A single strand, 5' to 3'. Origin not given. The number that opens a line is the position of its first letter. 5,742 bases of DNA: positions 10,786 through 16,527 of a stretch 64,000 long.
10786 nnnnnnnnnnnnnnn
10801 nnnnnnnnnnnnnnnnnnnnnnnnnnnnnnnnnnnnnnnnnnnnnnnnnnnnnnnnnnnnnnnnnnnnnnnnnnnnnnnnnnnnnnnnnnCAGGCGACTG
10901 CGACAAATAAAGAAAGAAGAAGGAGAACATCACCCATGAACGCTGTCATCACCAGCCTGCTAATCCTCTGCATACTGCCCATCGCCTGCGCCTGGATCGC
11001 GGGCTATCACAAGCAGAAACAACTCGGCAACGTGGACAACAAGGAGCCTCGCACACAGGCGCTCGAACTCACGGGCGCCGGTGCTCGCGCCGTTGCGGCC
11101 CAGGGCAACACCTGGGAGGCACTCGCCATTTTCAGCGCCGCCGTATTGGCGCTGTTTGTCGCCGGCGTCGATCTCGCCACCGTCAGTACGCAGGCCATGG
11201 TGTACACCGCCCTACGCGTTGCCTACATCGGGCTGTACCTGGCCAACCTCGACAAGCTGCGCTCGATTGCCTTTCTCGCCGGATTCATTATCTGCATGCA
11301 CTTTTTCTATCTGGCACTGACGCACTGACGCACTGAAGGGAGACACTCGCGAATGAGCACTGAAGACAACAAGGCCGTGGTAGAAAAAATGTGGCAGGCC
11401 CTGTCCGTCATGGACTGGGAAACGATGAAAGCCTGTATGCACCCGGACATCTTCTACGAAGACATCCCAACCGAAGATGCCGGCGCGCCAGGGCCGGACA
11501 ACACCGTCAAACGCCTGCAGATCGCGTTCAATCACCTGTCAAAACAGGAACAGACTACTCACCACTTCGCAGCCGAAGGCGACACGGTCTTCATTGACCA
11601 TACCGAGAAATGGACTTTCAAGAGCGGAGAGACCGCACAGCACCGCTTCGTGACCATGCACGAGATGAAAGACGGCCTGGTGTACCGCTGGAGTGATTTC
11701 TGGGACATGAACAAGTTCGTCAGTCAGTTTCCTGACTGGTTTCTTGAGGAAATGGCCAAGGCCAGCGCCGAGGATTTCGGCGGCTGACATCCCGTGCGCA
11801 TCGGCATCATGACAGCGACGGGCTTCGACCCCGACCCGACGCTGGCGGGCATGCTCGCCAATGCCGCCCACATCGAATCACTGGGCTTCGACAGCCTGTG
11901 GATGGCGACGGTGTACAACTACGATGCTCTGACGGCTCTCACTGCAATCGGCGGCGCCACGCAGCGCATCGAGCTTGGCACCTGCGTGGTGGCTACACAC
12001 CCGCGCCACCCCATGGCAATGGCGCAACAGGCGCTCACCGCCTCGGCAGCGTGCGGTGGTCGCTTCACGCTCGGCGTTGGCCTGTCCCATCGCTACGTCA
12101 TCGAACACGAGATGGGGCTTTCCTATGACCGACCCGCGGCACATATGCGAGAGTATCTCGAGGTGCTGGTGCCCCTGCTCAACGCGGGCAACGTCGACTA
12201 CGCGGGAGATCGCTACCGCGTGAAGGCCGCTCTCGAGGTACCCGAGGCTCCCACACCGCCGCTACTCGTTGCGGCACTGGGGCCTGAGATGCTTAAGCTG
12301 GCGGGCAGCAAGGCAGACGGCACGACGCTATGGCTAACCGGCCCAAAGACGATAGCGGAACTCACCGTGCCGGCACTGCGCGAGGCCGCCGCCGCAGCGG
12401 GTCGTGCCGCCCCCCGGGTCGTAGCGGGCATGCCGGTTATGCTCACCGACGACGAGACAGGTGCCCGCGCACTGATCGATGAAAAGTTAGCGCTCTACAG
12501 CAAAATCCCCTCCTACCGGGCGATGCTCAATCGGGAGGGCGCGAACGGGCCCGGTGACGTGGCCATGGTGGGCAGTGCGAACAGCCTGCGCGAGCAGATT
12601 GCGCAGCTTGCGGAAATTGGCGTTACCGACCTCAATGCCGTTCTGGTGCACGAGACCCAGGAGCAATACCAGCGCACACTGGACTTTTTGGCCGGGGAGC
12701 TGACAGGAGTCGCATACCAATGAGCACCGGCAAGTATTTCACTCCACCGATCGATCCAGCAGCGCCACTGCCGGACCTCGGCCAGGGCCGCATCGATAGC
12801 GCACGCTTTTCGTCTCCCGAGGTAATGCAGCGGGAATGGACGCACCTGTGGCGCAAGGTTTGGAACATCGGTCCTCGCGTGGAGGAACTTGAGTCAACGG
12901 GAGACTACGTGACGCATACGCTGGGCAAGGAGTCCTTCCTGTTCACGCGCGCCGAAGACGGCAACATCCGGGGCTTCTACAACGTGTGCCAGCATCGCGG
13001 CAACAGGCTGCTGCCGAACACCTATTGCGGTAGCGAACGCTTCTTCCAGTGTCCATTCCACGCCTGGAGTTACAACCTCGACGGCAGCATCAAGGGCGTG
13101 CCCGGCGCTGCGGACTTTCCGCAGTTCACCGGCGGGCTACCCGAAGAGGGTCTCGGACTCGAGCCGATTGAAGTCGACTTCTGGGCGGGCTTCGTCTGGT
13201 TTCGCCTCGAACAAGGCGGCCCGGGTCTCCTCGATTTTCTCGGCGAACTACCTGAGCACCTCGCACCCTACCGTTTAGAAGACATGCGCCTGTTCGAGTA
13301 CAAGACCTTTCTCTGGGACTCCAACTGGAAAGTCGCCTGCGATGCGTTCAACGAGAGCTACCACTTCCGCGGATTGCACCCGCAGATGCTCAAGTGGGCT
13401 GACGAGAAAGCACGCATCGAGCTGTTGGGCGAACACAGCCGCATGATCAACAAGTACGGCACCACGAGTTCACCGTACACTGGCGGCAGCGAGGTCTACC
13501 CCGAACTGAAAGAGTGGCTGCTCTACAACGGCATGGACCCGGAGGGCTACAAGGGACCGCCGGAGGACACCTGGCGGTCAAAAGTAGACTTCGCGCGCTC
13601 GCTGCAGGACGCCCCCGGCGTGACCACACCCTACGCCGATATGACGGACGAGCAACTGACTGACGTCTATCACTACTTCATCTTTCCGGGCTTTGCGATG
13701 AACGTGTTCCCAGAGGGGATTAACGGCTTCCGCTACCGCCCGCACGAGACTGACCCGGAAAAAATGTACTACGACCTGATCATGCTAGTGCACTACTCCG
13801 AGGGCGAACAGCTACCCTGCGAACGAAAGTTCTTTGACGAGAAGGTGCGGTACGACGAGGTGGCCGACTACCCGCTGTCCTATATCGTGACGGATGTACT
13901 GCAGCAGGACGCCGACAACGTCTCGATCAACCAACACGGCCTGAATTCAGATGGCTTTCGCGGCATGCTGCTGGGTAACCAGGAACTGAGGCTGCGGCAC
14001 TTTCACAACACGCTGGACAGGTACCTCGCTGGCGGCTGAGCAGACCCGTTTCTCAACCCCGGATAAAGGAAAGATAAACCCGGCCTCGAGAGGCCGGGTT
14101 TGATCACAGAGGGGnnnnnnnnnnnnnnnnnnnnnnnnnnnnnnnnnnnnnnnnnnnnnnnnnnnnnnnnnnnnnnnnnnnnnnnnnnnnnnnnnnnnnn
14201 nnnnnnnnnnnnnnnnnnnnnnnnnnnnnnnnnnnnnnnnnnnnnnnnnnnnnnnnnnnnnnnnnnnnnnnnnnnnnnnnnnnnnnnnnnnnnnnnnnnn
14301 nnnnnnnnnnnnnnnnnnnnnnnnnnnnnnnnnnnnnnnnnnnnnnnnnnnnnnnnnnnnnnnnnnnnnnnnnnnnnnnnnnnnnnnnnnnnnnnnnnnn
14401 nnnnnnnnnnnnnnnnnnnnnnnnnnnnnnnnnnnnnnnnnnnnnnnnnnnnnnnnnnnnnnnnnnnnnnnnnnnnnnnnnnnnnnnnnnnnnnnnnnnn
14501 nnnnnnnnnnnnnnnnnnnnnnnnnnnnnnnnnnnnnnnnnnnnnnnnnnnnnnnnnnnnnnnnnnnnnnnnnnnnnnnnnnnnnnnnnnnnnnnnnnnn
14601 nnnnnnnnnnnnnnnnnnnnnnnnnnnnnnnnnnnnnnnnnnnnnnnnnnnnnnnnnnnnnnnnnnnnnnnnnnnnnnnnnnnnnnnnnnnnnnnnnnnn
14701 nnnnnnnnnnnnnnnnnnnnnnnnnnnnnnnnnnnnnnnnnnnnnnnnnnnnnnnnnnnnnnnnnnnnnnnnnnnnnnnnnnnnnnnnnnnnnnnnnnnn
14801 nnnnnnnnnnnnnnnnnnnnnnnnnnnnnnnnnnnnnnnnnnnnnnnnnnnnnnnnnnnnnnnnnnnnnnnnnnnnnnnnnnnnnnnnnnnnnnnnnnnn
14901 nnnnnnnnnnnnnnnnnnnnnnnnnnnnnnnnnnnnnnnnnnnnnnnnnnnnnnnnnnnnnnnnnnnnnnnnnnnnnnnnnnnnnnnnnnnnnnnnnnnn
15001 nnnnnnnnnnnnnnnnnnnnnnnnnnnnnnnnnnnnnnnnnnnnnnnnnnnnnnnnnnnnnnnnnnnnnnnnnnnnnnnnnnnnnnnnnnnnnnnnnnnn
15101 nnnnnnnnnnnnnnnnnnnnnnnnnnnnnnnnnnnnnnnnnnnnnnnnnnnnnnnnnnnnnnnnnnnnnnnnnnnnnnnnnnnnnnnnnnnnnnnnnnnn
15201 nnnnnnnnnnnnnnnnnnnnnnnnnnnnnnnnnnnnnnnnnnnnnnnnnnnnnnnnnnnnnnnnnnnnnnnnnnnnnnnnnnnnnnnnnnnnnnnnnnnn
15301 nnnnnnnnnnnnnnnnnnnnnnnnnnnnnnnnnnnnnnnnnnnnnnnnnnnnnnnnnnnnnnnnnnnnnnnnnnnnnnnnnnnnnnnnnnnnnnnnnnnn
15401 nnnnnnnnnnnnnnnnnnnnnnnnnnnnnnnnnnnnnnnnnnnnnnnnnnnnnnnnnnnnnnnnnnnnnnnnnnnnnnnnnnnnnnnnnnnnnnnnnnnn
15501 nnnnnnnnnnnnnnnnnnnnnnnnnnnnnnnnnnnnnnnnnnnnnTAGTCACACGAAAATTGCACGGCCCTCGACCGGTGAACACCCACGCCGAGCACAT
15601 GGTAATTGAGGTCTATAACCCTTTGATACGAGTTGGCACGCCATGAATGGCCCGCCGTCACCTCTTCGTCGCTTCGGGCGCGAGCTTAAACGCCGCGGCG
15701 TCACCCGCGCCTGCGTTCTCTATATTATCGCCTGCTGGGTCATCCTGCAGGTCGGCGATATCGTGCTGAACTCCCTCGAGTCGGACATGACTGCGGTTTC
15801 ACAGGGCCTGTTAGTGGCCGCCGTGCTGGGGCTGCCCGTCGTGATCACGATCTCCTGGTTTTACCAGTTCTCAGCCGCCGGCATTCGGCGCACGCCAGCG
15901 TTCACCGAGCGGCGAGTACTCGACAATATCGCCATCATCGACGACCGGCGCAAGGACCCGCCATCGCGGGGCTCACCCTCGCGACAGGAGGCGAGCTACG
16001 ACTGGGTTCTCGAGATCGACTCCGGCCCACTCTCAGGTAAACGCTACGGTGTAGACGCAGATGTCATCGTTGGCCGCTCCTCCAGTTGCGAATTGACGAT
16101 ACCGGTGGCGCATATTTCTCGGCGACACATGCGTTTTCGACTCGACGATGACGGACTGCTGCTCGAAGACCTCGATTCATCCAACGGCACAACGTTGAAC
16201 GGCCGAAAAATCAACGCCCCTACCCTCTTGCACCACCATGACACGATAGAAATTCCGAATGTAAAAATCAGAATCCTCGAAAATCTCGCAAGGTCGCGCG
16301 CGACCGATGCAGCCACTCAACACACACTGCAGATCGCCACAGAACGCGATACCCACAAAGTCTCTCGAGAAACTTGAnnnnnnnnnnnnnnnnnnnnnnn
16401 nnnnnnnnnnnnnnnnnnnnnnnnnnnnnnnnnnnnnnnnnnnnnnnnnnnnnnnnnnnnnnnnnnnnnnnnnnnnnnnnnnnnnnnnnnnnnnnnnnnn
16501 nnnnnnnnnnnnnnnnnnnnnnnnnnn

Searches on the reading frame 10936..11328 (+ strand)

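Call 9: search_protein_families(library=pfam, proteins=[window:10936-11328:+], max_evalue=0.01)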
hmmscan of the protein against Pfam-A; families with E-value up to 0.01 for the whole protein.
window:10936-11328:+ (130 aa): 1 family
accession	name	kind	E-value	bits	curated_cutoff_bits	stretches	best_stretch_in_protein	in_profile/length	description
PF01124.23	MAPEG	-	7.9e-21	75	23.4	1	5-128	3-128/129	MAPEG family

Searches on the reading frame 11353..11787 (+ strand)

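Call 9: search_protein_families(library=pfam, proteins=[window:11353-11787:+], max_evalue=0.01)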
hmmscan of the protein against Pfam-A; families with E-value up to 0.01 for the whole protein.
window:11353-11787:+ (144 aa): 3 families
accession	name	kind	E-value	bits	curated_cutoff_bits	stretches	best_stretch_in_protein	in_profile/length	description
PF12680.13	SnoaL_2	-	5.5e-11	43.4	27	1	10-113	1-102/102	SnoaL-like domain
PF07858.18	LEH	-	7e-06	26.8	24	1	6-126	3-120/122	Limonene-1,2-epoxide hydrolase catalytic domain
PF07366.18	SnoaL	-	0.001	19.4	28.4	1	10-118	4-118/126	SnoaL-like polyketide cyclase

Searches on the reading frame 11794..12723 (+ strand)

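Call 9: search_protein_families(library=pfam, proteins=[window:11794-12723:+], max_evalue=0.01)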
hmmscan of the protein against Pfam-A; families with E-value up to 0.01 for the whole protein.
window:11794-12723:+ (309 aa): 1 family
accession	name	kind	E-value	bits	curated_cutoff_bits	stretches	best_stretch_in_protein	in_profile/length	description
PF00296.26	Bac_luciferase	-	1.6e-56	192.4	27.9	1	1-277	1-312/314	Luciferase-like monooxygenase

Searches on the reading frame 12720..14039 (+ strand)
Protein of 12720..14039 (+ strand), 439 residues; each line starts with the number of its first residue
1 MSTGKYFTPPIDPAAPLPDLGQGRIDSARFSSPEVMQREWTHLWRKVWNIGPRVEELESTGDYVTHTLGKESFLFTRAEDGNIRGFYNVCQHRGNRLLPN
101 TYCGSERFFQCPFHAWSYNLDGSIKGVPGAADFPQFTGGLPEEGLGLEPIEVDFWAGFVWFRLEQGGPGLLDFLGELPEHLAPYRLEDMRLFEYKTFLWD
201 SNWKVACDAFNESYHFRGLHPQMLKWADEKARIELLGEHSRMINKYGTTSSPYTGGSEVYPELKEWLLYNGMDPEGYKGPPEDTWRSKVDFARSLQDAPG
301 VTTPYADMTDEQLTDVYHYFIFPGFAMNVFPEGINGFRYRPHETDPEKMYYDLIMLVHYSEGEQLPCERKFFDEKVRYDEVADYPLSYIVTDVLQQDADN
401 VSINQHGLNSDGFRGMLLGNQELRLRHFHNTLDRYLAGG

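Call 40: search_protein_families(library=pfam, proteins=[window:12720-14039:+], max_evalue=0.0001)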
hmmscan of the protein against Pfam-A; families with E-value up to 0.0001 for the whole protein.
window:12720-14039:+ (439 aa): 2 families
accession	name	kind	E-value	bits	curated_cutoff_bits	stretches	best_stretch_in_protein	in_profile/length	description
PF00848.25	Ring_hydroxyl_A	-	1.5e-25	90.8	24.9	1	187-437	2-207/208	Ring hydroxylating alpha subunit (catalytic domain)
PF00355.32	Rieske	-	7.9e-15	55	20.3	1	52-136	6-87/88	Rieske [2Fe-2S] domain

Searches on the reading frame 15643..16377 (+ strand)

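Call 10: search_protein_families(library=pfam, proteins=[window:15643-16377:+], max_evalue=0.01)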
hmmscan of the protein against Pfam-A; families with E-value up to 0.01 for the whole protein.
window:15643-16377:+ (244 aa): 2 families
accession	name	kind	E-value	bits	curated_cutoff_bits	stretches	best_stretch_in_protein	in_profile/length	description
PF00498.31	FHA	-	3.4e-17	63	20.7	1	141-204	1-66/67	FHA domain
PF16697.10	Yop-YscD_cpl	-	2.7e-10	40.8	33.2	1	127-211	4-90/94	Inner membrane component of T3SS, cytoplasmic domain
